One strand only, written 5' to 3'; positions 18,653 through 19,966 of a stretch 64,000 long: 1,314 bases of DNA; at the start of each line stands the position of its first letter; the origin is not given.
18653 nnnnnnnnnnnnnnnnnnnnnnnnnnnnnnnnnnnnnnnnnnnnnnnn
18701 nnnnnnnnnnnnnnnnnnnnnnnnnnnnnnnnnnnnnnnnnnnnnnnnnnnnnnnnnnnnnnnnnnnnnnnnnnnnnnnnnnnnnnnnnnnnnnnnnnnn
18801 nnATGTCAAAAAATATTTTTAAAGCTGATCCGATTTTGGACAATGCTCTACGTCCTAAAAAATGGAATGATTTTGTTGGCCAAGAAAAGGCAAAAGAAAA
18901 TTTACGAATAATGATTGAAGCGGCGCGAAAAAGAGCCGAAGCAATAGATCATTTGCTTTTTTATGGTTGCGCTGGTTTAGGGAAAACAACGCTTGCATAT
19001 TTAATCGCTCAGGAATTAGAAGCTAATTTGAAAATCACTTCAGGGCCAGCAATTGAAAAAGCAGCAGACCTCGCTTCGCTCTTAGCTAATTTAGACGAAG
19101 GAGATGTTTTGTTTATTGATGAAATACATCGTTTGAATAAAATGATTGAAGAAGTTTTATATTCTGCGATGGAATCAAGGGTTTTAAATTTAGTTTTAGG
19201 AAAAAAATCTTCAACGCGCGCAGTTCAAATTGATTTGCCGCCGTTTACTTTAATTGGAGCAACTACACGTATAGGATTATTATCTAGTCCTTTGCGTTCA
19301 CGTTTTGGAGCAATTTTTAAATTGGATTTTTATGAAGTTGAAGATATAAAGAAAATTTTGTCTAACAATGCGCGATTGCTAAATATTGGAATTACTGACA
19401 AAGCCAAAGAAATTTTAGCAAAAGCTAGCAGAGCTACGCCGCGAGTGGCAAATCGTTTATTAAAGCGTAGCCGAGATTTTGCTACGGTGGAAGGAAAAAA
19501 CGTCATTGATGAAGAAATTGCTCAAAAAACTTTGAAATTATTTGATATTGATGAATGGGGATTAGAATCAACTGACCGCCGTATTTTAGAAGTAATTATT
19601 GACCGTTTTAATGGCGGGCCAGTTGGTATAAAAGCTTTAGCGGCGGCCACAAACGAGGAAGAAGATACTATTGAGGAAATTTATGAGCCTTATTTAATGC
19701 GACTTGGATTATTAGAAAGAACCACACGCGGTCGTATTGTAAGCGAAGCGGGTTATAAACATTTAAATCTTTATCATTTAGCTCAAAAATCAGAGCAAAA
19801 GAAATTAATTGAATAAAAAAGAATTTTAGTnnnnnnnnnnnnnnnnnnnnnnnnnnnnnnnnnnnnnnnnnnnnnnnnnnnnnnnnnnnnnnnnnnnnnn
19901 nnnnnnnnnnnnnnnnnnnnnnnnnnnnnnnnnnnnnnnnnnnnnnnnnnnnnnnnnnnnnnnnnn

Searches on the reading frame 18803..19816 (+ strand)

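Call 6: search_protein_families(library=pfam, proteins=[window:18803-19816:+], max_evalue=0.01)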
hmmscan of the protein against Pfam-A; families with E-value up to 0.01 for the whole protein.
window:18803-19816:+ (337 aa): 16 families
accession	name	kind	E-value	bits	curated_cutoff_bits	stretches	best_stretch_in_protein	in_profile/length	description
PF05496.18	RuvB_N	-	2.3e-70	235.9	27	1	16-174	1-159/159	Holliday junction DNA helicase RuvB P-loop domain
PF05491.19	RuvB_C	-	1.5e-25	89.4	24.7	1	251-322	1-72/72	RuvB C-terminal winged helix domain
PF17864.7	AAA_lid_4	-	6.7e-24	83.9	27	1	177-250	1-74/74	RuvB AAA lid domain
PF00004.35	AAA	-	1.7e-18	67.8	21.2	1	51-174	1-129/131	ATPase family associated with various cellular activities (AAA)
PF07728.20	AAA_5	-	2.6e-08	34.4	22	1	50-168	1-139/139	AAA domain (dynein-related subfamily)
PF06068.19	TIP49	-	6.7e-07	29.2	23.8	1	14-79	15-81/347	TIP49 P-loop domain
PF13173.12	AAA_14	-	2.9e-05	24.5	27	1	52-126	6-89/129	AAA domain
PF00158.32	Sigma54_activat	-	8.1e-05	22.8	20.2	0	99-141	93-135/168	Sigma-54 interaction domain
PF01078.27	Mg_chelatase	-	0.00016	21.6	20.3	0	22-70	3-44/207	Magnesium chelatase, subunit ChlI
PF04851.21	ResIII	-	0.0013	19.1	22.5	0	78-120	104-148/164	Type III restriction enzyme, res subunit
PF13401.12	AAA_22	-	0.0014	19.3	27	0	50-74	7-31/130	AAA domain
PF13191.12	AAA_16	-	0.0016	19.4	32.6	0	24-75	2-51/167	AAA ATPase domain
PF14532.12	Sigma54_activ_2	-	0.0031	18.2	25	1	50-125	23-95/138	Sigma-54 interaction domain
PF00308.24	Bac_DnaA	-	0.0045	17.6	23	0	23-75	9-61/162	Bacterial DnaA ATPAse domain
PF00910.28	RNA_helicase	-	0.0052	17.7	21.5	0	52-127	2-79/105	RNA helicase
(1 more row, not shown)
